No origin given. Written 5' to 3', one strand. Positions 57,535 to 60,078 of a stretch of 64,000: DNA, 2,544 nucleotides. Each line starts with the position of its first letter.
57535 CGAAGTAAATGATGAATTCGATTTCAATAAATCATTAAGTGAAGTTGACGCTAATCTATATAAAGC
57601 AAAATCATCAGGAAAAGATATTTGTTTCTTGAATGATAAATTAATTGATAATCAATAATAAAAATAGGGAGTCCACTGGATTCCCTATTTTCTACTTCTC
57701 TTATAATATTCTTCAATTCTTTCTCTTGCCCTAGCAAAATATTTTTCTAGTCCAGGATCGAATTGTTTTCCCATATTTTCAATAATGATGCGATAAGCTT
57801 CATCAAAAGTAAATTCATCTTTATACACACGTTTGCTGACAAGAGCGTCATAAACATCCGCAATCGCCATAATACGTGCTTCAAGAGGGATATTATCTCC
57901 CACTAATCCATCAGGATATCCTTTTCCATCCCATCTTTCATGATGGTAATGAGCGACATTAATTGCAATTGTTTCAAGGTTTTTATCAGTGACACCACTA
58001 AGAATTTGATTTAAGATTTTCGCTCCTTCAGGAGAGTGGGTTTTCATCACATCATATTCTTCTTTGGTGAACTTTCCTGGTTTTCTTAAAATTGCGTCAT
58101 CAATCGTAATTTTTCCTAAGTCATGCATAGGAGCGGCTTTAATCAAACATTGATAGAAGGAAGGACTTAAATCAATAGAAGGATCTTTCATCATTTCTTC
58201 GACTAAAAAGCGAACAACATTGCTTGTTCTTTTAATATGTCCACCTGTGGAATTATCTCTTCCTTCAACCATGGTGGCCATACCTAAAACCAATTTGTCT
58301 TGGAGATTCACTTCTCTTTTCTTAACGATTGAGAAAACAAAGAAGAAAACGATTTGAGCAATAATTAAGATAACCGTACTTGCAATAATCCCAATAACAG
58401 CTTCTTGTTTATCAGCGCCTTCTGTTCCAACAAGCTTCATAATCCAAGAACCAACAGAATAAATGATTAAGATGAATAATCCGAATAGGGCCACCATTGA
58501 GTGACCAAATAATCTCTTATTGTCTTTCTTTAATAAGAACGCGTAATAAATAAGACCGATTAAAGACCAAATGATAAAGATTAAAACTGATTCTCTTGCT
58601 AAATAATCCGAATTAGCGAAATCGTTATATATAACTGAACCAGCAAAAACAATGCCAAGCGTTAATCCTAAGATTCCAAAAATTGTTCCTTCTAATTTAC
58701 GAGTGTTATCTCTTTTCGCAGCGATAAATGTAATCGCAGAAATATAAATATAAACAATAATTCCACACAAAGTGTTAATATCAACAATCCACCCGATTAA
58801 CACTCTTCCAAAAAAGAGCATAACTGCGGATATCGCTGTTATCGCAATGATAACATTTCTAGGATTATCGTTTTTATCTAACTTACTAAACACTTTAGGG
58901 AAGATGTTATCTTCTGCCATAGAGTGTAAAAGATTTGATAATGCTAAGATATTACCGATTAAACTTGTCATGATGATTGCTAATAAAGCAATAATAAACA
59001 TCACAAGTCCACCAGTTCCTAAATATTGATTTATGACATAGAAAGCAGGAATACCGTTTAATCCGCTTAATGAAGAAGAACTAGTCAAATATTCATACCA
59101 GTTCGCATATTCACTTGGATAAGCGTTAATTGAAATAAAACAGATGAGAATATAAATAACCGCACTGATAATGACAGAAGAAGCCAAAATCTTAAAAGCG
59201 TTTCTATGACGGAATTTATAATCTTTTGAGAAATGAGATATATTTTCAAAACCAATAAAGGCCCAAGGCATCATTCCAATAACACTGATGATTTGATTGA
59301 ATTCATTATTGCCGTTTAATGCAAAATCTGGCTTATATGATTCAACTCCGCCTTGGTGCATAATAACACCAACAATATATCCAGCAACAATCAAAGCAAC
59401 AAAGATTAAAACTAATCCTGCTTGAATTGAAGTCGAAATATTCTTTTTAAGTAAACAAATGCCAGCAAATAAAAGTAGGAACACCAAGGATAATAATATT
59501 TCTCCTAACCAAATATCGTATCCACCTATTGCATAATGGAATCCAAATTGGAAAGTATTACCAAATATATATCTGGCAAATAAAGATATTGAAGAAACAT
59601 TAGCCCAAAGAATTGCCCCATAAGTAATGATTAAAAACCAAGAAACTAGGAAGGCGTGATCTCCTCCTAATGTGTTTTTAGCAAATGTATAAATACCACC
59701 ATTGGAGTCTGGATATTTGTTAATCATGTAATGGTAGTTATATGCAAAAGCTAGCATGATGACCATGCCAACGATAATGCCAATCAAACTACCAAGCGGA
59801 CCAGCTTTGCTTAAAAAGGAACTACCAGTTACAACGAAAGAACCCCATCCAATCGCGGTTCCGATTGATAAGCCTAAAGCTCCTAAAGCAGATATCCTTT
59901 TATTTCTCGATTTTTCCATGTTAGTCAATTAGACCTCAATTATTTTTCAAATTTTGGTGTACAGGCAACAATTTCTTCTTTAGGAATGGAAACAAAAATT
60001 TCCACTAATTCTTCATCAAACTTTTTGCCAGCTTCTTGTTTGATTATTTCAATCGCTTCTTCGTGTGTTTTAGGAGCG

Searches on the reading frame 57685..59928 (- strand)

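Call 64: search_protein_families(library=pfam, proteins=[window:57685-59928:-], max_evalue=0.00001)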
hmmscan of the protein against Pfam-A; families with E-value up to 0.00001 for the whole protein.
window:57685-59928:- (747 aa): 4 families
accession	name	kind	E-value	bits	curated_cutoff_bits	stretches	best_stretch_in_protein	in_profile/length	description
PF13520.12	AA_permease_2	-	1.4e-31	110.3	27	1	13-452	2-420/427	Amino acid permease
PF13487.12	HD_5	-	1.9e-28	99.7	27.2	1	572-726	21-169/170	HD domain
PF00324.27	AA_permease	-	3.3e-27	95.7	24.6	1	20-431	5-411/470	Amino acid permease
PF01966.28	HD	-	2e-16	60.8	22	1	571-695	11-115/116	HD domain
